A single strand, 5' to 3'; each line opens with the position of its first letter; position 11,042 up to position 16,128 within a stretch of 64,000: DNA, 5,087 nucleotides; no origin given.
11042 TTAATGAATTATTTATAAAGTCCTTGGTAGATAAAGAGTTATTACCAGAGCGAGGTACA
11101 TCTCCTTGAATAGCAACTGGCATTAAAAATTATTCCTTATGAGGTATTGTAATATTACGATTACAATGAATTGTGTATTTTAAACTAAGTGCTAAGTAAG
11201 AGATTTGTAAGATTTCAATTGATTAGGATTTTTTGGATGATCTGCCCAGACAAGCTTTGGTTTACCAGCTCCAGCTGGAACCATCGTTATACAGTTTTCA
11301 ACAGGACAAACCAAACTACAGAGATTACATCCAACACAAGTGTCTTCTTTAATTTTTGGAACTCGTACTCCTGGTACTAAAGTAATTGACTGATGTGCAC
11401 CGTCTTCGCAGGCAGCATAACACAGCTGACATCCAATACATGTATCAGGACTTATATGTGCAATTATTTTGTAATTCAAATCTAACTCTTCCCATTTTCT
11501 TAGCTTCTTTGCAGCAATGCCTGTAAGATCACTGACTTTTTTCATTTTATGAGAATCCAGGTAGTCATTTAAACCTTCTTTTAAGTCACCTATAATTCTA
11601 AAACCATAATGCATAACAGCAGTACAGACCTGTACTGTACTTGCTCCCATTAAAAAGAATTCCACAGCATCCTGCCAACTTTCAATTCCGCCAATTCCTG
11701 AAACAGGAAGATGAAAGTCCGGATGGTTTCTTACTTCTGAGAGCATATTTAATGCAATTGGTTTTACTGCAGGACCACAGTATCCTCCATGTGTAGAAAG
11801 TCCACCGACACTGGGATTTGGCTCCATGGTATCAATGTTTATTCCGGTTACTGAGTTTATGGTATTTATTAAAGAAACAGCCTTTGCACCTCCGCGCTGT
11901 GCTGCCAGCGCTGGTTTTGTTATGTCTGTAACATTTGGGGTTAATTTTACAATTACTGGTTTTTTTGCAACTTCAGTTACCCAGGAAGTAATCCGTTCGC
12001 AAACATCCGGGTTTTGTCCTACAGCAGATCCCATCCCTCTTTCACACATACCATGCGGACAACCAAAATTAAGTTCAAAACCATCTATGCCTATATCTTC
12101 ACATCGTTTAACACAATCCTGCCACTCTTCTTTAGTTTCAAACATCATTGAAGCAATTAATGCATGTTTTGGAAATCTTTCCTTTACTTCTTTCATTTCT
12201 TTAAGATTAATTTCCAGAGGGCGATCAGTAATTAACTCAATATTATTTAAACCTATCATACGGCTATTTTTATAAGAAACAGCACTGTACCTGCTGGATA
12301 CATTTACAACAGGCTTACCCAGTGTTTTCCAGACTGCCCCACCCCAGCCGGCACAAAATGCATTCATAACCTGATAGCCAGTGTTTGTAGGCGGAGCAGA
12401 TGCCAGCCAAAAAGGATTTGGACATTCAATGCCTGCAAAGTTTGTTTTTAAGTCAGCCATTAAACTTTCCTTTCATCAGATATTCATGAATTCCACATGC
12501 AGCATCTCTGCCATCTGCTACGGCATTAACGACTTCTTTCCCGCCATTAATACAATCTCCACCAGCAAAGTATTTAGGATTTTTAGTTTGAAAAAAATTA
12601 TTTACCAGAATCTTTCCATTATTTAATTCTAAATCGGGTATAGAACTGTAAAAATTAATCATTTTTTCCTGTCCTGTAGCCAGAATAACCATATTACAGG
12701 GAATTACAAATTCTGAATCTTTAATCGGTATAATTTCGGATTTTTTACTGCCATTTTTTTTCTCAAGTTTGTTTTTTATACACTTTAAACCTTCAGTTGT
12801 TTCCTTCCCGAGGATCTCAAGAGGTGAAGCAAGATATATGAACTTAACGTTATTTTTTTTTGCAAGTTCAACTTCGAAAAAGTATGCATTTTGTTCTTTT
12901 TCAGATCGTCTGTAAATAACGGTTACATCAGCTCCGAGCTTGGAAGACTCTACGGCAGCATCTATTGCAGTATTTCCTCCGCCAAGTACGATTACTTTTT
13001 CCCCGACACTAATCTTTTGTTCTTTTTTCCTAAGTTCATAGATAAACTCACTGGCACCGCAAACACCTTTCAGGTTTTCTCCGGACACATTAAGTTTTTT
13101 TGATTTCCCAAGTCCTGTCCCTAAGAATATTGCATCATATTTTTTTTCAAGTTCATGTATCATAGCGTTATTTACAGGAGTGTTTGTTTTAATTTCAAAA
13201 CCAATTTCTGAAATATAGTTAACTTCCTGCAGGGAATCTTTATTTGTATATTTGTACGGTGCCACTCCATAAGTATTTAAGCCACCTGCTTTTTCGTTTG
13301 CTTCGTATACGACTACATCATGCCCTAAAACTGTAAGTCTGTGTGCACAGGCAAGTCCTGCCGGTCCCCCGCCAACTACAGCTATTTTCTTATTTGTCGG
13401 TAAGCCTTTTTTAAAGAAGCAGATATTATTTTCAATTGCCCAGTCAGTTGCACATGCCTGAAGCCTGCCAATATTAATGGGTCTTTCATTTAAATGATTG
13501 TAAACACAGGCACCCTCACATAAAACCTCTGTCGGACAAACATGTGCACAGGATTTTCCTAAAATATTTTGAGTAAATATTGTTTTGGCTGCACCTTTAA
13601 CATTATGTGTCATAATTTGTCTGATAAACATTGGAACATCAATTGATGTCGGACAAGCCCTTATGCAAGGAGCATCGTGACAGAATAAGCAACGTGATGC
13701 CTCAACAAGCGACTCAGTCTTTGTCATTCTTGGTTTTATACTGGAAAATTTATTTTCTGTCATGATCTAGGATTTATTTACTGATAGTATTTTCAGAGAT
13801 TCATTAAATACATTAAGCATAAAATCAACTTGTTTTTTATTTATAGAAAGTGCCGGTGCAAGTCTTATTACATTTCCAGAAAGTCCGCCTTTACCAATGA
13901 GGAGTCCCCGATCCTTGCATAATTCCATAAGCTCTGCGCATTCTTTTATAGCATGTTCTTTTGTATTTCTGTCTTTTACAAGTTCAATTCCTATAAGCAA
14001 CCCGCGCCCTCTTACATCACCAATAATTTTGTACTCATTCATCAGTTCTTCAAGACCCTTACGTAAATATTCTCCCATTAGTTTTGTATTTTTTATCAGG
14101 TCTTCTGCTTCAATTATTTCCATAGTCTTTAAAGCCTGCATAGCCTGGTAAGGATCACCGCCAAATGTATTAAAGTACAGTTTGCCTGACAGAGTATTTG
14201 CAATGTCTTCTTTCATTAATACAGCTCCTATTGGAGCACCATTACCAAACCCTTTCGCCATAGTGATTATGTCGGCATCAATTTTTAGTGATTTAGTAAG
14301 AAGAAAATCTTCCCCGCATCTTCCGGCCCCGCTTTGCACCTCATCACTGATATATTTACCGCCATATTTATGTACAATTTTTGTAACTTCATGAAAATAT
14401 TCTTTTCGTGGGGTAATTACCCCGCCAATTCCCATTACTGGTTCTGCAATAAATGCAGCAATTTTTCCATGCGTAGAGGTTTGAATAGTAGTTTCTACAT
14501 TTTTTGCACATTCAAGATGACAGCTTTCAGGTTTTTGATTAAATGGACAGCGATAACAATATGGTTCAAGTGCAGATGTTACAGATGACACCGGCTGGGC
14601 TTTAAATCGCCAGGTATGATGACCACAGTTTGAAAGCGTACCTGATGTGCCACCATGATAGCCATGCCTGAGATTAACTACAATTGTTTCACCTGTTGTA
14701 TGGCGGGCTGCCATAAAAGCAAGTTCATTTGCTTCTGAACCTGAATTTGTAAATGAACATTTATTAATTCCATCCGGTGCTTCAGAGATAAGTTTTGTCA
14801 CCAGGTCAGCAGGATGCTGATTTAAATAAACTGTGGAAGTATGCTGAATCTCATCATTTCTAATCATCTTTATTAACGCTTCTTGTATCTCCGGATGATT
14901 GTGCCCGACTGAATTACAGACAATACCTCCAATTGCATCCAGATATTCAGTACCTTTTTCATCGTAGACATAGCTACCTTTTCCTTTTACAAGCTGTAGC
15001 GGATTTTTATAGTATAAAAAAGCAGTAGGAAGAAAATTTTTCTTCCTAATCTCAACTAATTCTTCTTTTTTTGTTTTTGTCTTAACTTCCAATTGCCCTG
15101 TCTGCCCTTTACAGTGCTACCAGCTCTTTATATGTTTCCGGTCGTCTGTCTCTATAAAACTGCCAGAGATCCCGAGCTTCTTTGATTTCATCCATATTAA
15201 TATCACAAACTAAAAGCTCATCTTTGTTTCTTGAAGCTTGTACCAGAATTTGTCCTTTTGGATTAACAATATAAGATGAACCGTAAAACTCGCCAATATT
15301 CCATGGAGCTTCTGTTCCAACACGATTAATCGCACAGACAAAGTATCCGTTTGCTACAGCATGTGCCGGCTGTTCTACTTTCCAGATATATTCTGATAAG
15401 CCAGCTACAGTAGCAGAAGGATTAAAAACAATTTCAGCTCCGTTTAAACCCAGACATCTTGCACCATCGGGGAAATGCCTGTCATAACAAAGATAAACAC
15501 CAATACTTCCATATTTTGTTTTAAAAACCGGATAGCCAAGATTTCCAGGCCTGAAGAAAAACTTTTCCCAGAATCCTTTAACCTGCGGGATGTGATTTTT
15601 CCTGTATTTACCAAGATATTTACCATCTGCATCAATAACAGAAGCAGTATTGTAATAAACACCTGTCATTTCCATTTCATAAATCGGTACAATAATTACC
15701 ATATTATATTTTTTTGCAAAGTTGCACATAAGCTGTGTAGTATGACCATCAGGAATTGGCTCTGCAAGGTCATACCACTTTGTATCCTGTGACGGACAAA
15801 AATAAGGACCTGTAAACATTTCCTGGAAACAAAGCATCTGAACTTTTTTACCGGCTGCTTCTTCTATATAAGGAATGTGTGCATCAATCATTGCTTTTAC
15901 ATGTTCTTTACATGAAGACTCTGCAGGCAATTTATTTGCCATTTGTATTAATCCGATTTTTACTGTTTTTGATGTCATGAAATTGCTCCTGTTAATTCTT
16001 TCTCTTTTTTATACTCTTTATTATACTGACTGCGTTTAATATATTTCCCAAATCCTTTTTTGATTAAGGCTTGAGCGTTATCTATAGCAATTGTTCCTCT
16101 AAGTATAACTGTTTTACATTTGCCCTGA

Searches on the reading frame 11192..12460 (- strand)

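Call 95: search_protein_families(library=pfam, proteins=[window:11192-12460:-], max_evalue=0.001)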
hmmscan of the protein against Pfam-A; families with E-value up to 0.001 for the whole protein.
window:11192-12460:- (422 aa): 9 families
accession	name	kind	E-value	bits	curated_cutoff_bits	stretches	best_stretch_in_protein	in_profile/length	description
PF01180.27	DHO_dh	-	2.3e-38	132.5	27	1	4-301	2-291/291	Dihydroorotate dehydrogenase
PF14697.11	Fer4_21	-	2.5e-18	66.4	35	1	334-393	1-59/59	4Fe-4S dicluster domain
PF00037.32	Fer4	-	6.7e-09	35.6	21.1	1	369-388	2-21/24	4Fe-4S binding domain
PF01207.24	Dus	-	1.2e-08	34.9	20.4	1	106-178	61-134/311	Dihydrouridine synthase (Dus)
PF12838.12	Fer4_7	-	2e-08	35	27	1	340-388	1-51/52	4Fe-4S dicluster domain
PF13237.11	Fer4_10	-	1.3e-06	28.7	25.5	0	336-357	4-27/53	4Fe-4S dicluster domain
PF12837.12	Fer4_6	-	2.4e-06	27.7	25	0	333-355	1-23/24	4Fe-4S binding domain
PF12797.12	Fer4_2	-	4.5e-06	26.7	24.5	1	367-387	2-22/22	4Fe-4S binding domain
PF13187.11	Fer4_9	-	3.4e-05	24.2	27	1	341-387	2-49/52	4Fe-4S dicluster domain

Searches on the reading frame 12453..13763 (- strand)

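Call 95: search_protein_families(library=pfam, proteins=[window:12453-13763:-], max_evalue=0.001)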
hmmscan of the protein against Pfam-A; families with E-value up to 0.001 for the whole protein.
window:12453-13763:- (436 aa): 18 families
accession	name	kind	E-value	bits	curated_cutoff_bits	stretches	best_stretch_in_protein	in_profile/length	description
PF14691.11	Fer4_20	-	1.3e-33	115.6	25.8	1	4-113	3-112/113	Dihydroprymidine dehydrogenase domain II, 4Fe-4S cluster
PF07992.20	Pyr_redox_2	-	3e-33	115.9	26.1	1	126-418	2-291/291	Pyridine nucleotide-disulphide oxidoreductase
PF13738.12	Pyr_redox_3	-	2.2e-16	60.4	30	1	212-387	128-289/305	Pyridine nucleotide-disulphide oxidoreductase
PF00070.33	Pyr_redox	-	7.7e-12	46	22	1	256-322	1-71/82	Pyridine nucleotide-disulphide oxidoreductase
PF12831.13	FAD_oxidored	-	5.5e-10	39.5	27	1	127-178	2-53/416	FAD dependent oxidoreductase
PF13450.12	NAD_binding_8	-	8.8e-10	39.2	21.9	1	129-162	1-34/68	NAD(P)-binding Rossmann-like domain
PF03486.20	HI0933_like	-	1.2e-08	35.2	50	1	126-160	2-36/244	HI0933-like protein Rossmann domain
PF01266.30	DAO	-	9.1e-08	32.4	27.9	1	126-160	1-35/353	FAD dependent oxidoreductase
PF01262.27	AlaDh_PNT_C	-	4.8e-07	29.8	23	0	256-293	30-67/214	Alanine dehydrogenase/PNT, C-terminal domain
PF00890.30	FAD_binding_2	-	4.9e-07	29.7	20.4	1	127-161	2-36/414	FAD binding domain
PF03807.23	F420_oxidored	-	3.2e-06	28.1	21.6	0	126-181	1-60/94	NADP oxidoreductase coenzyme F420-dependent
PF01134.28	GIDA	-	1e-05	25.2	22.1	0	126-156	1-31/391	Glucose inhibited division protein A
PF01593.30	Amino_oxidase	-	1.2e-05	25.2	19.8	1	135-161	2-28/443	Flavin containing amine oxidoreductase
PF13241.12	NAD_binding_7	-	2.2e-05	25.4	22.1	0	254-291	7-44/104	Putative NAD(P)-binding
PF01494.25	FAD_binding_3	-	0.00016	21.4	22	0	126-158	3-35/349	FAD binding domain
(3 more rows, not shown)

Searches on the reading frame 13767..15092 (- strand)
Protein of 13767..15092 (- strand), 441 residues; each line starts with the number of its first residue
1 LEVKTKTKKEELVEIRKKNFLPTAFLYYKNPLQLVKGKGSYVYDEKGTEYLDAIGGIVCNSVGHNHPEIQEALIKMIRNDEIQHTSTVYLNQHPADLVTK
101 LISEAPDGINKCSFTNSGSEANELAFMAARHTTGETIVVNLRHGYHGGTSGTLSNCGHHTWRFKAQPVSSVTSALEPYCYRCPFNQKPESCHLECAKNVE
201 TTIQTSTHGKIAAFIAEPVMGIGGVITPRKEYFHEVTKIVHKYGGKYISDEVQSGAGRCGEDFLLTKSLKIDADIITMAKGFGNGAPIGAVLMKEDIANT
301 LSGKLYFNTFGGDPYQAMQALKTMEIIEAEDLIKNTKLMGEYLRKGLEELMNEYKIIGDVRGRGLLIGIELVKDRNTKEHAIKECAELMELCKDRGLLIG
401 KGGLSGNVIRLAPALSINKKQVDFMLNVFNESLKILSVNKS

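Call 95: search_protein_families(library=pfam, proteins=[window:13767-15092:-], max_evalue=0.001)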
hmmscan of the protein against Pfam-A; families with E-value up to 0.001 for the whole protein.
window:13767-15092:- (441 aa): 1 family
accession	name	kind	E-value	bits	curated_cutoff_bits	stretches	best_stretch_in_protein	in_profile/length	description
PF00202.27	Aminotran_3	-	1.3e-86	291.3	30.5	1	31-431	10-401/403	Aminotransferase class-III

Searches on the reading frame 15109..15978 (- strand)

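Call 95: search_protein_families(library=pfam, proteins=[window:15109-15978:-], max_evalue=0.001)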
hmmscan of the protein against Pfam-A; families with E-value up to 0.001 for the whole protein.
window:15109-15978:- (289 aa): 1 family
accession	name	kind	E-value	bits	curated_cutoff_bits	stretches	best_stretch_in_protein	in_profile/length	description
PF00795.27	CN_hydrolase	-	2.3e-61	207.8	23.2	1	8-269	2-255/256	Carbon-nitrogen hydrolase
